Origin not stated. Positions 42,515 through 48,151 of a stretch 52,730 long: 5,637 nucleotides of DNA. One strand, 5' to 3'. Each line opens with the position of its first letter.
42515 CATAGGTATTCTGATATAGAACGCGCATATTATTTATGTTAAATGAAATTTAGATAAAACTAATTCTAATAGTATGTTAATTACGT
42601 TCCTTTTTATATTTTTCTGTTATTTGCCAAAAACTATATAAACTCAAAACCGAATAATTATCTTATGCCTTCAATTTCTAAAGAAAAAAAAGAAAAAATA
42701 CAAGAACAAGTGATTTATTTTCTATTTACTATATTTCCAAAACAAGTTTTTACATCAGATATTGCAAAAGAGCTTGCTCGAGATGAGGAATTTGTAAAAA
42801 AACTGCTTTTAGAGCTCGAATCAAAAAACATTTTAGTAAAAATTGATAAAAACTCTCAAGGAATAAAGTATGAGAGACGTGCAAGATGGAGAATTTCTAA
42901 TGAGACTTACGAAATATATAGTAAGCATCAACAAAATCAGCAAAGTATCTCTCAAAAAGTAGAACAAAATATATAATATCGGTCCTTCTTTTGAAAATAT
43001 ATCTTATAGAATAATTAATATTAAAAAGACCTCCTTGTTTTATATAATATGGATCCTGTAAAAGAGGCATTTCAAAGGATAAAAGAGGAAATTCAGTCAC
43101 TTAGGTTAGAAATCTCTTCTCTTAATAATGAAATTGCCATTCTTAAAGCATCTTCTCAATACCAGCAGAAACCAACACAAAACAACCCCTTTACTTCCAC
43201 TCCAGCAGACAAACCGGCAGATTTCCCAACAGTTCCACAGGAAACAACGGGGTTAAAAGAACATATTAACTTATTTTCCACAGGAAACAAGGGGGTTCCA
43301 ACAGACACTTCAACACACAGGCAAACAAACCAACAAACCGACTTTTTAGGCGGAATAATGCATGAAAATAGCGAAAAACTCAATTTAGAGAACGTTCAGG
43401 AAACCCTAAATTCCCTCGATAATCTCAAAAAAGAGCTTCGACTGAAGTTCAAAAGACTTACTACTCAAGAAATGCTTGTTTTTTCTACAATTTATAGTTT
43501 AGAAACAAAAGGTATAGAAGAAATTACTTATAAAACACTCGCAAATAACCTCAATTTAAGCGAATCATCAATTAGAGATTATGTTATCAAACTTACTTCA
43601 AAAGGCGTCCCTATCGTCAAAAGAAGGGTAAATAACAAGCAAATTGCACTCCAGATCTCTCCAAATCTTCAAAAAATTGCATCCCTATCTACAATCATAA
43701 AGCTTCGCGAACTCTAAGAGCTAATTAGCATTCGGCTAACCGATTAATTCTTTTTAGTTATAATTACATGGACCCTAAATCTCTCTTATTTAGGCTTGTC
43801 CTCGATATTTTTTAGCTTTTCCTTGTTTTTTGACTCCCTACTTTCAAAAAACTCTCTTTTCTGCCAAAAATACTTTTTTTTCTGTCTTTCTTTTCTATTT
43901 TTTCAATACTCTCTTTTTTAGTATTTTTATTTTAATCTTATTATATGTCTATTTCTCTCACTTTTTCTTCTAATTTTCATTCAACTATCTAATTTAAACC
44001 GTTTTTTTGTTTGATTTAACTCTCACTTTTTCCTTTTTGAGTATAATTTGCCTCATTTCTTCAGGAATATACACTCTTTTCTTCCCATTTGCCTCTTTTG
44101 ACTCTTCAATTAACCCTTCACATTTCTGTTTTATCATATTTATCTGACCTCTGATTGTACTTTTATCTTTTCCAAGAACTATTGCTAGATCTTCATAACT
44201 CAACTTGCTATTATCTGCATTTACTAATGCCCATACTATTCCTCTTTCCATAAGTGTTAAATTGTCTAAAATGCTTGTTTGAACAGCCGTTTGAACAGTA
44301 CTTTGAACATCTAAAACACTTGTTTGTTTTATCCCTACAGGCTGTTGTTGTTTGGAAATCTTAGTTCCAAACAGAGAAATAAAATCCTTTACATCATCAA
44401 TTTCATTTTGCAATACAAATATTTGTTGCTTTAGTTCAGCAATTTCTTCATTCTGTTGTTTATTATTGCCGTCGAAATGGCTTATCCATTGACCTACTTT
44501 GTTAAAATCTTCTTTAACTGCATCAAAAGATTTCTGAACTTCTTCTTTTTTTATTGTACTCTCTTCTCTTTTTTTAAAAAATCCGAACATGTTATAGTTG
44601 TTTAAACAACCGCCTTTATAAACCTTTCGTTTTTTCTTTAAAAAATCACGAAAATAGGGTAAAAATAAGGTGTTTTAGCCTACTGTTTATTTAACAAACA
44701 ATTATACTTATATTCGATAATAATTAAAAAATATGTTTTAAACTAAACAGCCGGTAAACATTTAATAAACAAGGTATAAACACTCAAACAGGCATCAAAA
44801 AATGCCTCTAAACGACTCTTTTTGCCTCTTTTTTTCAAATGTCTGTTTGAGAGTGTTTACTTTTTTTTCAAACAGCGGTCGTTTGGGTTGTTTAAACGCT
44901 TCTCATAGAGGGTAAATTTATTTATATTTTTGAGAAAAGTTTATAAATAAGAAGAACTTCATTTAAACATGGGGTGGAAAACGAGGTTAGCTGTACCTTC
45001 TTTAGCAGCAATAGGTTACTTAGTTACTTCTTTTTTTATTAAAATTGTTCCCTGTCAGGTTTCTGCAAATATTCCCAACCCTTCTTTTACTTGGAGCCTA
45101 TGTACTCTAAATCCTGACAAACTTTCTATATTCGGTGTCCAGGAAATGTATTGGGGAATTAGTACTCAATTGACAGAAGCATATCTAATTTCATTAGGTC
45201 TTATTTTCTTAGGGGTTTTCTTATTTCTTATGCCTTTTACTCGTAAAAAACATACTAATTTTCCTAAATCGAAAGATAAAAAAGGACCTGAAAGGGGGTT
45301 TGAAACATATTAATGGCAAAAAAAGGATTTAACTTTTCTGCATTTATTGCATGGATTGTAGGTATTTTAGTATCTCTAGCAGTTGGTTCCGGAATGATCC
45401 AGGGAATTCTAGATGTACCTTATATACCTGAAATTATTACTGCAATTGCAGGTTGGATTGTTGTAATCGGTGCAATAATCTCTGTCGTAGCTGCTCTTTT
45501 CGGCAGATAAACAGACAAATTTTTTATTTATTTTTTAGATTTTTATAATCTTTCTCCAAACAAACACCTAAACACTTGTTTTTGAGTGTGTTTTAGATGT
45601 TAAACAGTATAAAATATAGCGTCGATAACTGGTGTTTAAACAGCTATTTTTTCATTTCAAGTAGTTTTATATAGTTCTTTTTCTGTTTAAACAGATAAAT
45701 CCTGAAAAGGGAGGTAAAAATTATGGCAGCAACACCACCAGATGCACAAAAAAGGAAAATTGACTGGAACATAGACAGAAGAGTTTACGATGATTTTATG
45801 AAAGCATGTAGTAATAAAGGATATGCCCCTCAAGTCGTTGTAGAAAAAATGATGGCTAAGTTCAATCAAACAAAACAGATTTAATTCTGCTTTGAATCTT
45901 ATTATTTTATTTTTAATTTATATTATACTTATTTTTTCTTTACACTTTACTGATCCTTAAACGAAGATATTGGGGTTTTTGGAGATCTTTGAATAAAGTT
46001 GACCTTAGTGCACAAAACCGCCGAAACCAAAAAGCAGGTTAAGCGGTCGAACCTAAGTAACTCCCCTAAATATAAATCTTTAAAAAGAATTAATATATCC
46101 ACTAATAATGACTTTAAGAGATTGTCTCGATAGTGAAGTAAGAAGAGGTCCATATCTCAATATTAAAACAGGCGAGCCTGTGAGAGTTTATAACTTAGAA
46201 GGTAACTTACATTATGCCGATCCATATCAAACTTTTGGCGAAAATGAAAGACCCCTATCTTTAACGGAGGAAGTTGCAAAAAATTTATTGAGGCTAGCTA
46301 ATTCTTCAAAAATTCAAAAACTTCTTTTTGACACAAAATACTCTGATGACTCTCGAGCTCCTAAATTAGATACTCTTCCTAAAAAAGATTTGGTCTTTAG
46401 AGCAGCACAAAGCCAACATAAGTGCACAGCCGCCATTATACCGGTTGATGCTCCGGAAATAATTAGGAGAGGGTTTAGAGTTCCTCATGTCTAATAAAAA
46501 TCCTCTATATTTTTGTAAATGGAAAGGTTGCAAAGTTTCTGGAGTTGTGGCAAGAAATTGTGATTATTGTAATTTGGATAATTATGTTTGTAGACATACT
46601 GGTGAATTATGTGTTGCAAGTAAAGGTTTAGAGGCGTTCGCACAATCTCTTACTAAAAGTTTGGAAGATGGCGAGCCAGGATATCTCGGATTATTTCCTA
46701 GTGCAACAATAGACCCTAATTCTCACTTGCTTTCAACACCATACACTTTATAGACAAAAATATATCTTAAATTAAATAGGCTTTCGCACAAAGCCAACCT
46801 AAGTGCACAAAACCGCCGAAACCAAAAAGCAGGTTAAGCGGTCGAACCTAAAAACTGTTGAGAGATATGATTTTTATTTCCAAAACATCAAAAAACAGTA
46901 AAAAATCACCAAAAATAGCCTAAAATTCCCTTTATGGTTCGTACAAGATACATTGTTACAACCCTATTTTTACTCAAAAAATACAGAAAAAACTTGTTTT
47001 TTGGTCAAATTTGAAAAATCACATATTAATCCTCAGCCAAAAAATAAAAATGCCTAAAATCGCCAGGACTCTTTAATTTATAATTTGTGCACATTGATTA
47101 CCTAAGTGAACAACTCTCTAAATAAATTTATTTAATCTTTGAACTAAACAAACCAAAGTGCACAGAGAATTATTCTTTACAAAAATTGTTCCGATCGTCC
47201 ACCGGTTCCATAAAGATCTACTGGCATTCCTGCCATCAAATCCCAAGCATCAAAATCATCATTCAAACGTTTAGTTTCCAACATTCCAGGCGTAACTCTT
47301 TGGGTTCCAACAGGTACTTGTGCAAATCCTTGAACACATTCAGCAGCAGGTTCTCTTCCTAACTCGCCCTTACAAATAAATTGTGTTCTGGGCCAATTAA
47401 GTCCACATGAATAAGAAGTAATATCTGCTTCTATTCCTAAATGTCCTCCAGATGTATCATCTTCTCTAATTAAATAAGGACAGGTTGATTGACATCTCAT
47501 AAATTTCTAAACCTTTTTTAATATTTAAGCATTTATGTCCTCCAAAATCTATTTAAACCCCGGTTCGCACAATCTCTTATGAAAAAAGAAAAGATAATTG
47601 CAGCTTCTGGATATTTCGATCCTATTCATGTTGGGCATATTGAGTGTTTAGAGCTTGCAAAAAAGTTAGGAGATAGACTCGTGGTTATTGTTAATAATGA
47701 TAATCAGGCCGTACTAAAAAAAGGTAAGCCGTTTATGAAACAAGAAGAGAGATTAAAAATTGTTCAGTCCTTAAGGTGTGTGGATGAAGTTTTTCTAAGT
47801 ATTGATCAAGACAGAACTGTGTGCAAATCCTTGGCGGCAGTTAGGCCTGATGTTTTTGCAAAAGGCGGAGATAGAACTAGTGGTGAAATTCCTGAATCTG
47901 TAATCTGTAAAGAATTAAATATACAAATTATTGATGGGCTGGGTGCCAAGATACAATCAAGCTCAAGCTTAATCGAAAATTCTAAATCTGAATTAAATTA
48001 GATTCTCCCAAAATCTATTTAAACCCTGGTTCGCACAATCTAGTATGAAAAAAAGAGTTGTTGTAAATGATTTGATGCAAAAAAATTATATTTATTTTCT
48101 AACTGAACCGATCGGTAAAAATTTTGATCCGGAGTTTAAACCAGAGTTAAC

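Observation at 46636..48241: Phase-locked 11-nt motif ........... and a duplicated 34-nt gene leader: possible recombination or regulatory sites of a cassette system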

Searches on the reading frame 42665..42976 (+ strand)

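Call 18: search_protein_families(library=ncbifam, proteins=[window:42665-42976:+], max_evalue=0.1)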
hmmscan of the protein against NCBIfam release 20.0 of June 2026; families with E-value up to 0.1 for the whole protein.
window:42665-42976:+ (103 aa): 0 families

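Call 19: search_protein_families(library=phrogs, proteins=[window:42665-42976:+], max_evalue=0.1)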
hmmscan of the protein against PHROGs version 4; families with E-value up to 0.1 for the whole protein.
window:42665-42976:+ (103 aa): 4 families
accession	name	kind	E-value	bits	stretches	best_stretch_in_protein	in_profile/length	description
phrog_12156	-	DNA, RNA and nucleotide metabolism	0.0034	17.1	1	10-80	422-483/485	DNA helicase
phrog_1123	-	unknown function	0.01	16.6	1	3-76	24-95/112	-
phrog_142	-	moron, auxiliary metabolic gene and host takeover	0.075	14.1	0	5-82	6-77/116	Ren-like exclusion protein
phrog_37673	-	unknown function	0.08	13.3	1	45-92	163-210/262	-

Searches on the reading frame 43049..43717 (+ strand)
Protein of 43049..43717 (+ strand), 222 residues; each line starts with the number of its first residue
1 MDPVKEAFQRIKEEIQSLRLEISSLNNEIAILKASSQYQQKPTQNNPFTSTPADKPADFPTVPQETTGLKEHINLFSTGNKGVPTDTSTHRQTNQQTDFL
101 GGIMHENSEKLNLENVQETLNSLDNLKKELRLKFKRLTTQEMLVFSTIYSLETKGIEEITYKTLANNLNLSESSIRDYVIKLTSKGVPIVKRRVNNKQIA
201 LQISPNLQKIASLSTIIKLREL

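Call 8: search_protein_families(library=pfam, proteins=[window:43049-43717:+], max_evalue=0.01)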
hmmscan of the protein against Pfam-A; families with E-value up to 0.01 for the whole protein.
window:43049-43717:+ (222 aa): 7 families
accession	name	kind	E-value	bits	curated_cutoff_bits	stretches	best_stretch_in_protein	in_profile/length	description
PF08279.18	HTH_11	-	7.8e-05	22.9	25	1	158-193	15-50/55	HTH domain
PF21984.2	DnaD_N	-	0.00044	20.8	27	1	137-197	14-74/101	DnaD N-terminal domain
PF08280.17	HTH_Mga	-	0.00081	19.8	23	1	153-183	15-44/59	M protein trans-acting positive regulator (MGA) HTH domain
PF13730.12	HTH_36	-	0.0011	19.2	25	1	136-186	2-53/55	Helix-turn-helix domain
PF16454.10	PI3K_P85_iSH2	-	0.0017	18.4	31.5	0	2-148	34-125/161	Phosphatidylinositol 3-kinase regulatory subunit P85 inter-SH2 domain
PF01325.25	Fe_dep_repress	-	0.0045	17.6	26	0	144-187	9-51/60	Iron dependent repressor, N-terminal DNA binding domain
PF04545.22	Sigma70_r4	-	0.0045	16.9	24.1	0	135-176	3-38/50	Sigma-70, region 4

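Call 19: search_protein_families(library=phrogs, proteins=[window:43049-43717:+], max_evalue=0.1)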
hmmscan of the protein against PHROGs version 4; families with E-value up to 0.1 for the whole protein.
window:43049-43717:+ (222 aa): 5 families
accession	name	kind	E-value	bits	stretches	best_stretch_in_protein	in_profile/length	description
phrog_323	-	transcription regulation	0.0014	19.2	1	131-200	91-155/319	transcriptional regulator, D5-like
phrog_151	-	integration and excision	0.0051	16.4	0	111-212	110-201/582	transposase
phrog_13666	-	unknown function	0.0074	17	1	96-167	53-123/145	-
phrog_37133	-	unknown function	0.0079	17.4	0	95-131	10-46/79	-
phrog_1835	-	DNA, RNA and nucleotide metabolism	0.056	13.8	0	125-187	38-96/301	HTH DNA binding protein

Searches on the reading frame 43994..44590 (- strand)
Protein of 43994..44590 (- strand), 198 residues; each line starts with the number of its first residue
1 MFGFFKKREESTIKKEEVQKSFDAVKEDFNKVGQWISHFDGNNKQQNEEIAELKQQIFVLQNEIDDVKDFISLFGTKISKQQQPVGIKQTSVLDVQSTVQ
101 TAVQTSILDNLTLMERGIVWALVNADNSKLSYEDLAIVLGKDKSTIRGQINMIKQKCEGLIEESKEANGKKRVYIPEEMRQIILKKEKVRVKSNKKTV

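Call 8: search_protein_families(library=pfam, proteins=[window:43994-44590:-], max_evalue=0.01)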
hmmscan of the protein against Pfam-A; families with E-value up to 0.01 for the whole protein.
window:43994-44590:- (198 aa): 0 families

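Call 18: search_protein_families(library=ncbifam, proteins=[window:43994-44590:-], max_evalue=0.1)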
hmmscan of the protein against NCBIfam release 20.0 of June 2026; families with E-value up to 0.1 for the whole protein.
window:43994-44590:- (198 aa): 5 families
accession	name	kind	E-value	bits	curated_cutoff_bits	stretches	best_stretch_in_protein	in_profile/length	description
TIGR00636.1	PduO_Nterm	equivalog_domain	0.0014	18.3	108.45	1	12-79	44-111/171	cob(I)yrinic acid a,c-diamide adenosyltransferase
NF007229.0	PRK09647.1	equivalog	0.012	15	265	1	108-171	152-212/220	RNA polymerase sigma factor SigE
TIGR00324.1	endA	equivalog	0.016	15.1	59.6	1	78-143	12-79/177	tRNA-intron lyase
NF038291.1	rep_pAB02_ORF2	subfamily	0.026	14.9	85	1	41-105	60-124/172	plasmid replication DNA-binding protein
NF053606.1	Sta1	subfamily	0.033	14.3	80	1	117-181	24-88/100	Sta1 family transcriptional regulator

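Call 19: search_protein_families(library=phrogs, proteins=[window:43994-44590:-], max_evalue=0.1)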
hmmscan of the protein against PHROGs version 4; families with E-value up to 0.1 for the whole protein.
window:43994-44590:- (198 aa): 6 families
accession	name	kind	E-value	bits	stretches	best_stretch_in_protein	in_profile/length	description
phrog_4780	-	unknown function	0.011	16.3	1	15-162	132-273/275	-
phrog_8488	-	unknown function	0.019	15.9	1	32-80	4-52/119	-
phrog_10613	-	tail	0.031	15.1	1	8-109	137-234/237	tail length tape measure protein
phrog_253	-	DNA, RNA and nucleotide metabolism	0.035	15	1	12-72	30-90/169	Mu Gam-like end protection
phrog_6659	-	unknown function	0.074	14.4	0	34-69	17-52/57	-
phrog_6227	-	unknown function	0.089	13.7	1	17-72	36-90/95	-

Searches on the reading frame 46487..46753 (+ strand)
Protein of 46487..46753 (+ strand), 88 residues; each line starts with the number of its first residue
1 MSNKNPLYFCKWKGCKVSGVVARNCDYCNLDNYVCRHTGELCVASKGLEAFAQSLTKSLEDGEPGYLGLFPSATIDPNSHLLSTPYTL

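Call 8: search_protein_families(library=pfam, proteins=[window:46487-46753:+], max_evalue=0.01)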
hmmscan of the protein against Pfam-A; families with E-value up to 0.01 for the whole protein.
window:46487-46753:+ (88 aa): 0 families

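Call 18: search_protein_families(library=ncbifam, proteins=[window:46487-46753:+], max_evalue=0.1)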
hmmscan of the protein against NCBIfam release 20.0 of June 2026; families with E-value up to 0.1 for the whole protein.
window:46487-46753:+ (88 aa): 0 families

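Call 19: search_protein_families(library=phrogs, proteins=[window:46487-46753:+], max_evalue=0.1)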
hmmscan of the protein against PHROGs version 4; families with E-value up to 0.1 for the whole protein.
window:46487-46753:+ (88 aa): 0 families

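Call 53: search_solved_structures(query=window:46487-46753:+, max_evalue=1)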
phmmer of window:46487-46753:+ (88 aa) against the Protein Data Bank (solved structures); distinct sequences matched with E-value up to 1: 3.
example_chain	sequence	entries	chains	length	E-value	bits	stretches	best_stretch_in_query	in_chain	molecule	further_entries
1wfe_A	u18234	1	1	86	0.054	16.9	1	4-40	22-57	RIKEN cDNA 2310008M20 protein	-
7y7l_A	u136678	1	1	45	0.72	13.3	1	7-38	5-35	AN1-type zinc finger protein 1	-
3b4s_A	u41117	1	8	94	0.88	13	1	40-63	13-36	Protein LuxT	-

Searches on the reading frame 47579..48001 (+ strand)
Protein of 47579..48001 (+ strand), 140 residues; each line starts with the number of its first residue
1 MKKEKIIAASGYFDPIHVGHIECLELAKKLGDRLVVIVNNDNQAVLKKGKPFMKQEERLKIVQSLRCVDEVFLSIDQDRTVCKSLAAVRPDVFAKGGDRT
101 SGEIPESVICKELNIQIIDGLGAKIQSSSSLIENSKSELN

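Call 8: search_protein_families(library=pfam, proteins=[window:47579-48001:+], max_evalue=0.01)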
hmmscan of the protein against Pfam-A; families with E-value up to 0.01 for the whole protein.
window:47579-48001:+ (140 aa): 2 families
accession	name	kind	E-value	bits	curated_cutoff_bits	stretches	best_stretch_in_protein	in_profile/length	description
PF01467.32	CTP_transf_like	-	9.4e-18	65.1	21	1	10-103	3-97/133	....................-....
PF06574.18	FAD_syn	-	0.0013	19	27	1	3-72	5-81/158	FAD synthetase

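Call 11: find_encoding_contigs(protein=window:47579-48001:+, flank=10000, max_places=10)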
Protein window:47579-48001:+ (140 aa): 2 contigs read that carry it; 2 places shown.
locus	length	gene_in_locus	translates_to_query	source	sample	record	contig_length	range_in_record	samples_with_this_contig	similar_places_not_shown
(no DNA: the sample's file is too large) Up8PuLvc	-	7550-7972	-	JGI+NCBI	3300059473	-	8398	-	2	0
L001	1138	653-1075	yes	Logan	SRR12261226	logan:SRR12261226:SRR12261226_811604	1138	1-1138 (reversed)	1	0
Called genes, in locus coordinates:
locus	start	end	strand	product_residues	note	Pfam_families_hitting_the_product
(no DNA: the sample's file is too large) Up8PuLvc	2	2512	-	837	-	?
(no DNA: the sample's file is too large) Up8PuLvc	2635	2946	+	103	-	-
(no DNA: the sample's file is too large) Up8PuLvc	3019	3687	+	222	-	-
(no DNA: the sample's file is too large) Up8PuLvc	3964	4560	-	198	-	-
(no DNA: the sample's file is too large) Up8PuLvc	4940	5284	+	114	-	-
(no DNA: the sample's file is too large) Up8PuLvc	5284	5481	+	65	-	-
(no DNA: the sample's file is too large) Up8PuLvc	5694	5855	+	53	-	-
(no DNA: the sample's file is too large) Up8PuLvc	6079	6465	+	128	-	-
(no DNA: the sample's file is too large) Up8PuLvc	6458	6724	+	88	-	-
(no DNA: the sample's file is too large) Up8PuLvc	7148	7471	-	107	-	-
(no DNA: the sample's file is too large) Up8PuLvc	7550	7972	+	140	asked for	PF01467:CTP_transf_like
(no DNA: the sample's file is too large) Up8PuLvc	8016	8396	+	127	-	?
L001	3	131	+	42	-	?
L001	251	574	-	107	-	-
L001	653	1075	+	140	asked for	PF01467:CTP_transf_like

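Call 18: search_protein_families(library=ncbifam, proteins=[window:47579-48001:+], max_evalue=0.1)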
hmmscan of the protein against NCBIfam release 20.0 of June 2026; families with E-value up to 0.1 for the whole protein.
window:47579-48001:+ (140 aa): 29 families (the best 25 are shown)
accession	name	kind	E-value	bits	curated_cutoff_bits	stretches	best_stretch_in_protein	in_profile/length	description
TIGR02199.1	rfaE_dom_II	equivalog_domain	1.2e-25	90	181.5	1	2-133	9-140/144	D-glycero-beta-D-manno-heptose 1-phosphate adenylyltransferase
NF008454.0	PRK11316.1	equivalog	1.1e-20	73.7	521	1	2-116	338-454/475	bifunctional D-glycero-beta-D-manno-heptose-7-phosphate kinase/D-glycero-beta-D-manno-heptose 1-phosphate adenylyltransferase HldE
TIGR00125.1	cyt_tran_rel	domain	1.9e-18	66.4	27.7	1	6-71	1-65/65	adenylyltransferase/cytidyltransferase family protein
TIGR01518.1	g3p_cytidyltrns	equivalog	3e-13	50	165.4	1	9-98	3-91/125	glycerol-3-phosphate cytidylyltransferase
NF001985.0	PRK00777.1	subfamily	2.1e-06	27.9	104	1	4-64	4-64/157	pantetheine-phosphate adenylyltransferase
TIGR01510.1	coaD_prev_kdtB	equivalog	2.3e-06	27.7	103.3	1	10-64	5-54/155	pantetheine-phosphate adenylyltransferase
NF005518.0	PRK07143.1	equivalog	9.2e-06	25.3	232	1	2-74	13-88/281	hypothetical protein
NF004162.0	PRK05627.1-5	equivalog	7.9e-05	22.2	241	1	4-71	13-83/304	bifunctional riboflavin kinase/FAD synthetase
TIGR00482.1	TIGR00482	equivalog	0.00012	22.2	112.45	1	10-65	3-58/194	nicotinate (nicotinamide) nucleotide adenylyltransferase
NF005519.0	PRK07152.1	equivalog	0.00012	21.1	315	1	5-63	2-60/361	nicotinate-nucleotide adenylyltransferase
NF000839.0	PRK00071.1-1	equivalog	0.00017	21.6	187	1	10-77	12-77/219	nicotinate-nucleotide adenylyltransferase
NF045965.1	RibF_rel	equivalog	0.00028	20.4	200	1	6-66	14-82/279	FAD synthase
TIGR01526.1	nadR_NMN_Atrans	equivalog_domain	0.00058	19.2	341.15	1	11-64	8-59/325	nicotinamide-nucleotide adenylyltransferase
NF005988.0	PRK08099.1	equivalog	0.0008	18.6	201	1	4-45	64-105/411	multifunctional transcriptional regulator/nicotinamide-nucleotide adenylyltransferase/ribosylnicotinamide kinase NadR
NF000840.1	PRK00071.1-3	equivalog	0.00085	18.8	150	1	4-64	6-66/201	nicotinate-nucleotide adenylyltransferase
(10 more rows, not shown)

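Call 19: search_protein_families(library=phrogs, proteins=[window:47579-48001:+], max_evalue=0.1)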
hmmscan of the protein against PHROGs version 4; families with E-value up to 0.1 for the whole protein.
window:47579-48001:+ (140 aa): 5 families
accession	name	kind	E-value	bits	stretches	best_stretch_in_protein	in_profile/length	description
phrog_7878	-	other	4.8e-24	85.9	1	5-113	2-110/131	bifunctional heptose 7-phosphate kinase/heptose 1-phosphate adenyltransferase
phrog_3462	-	moron, auxiliary metabolic gene and host takeover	2.7e-05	24.5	1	11-63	9-64/346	nicotinamide-nucleotide adenylyltransferase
phrog_29208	-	unknown function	0.005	17.6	1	1-64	1-58/163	-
phrog_395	-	other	0.021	15.6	1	1-48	8-55/373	cytidyltransferase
phrog_3041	-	other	0.024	14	1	2-62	48-109/678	cytidyltransferase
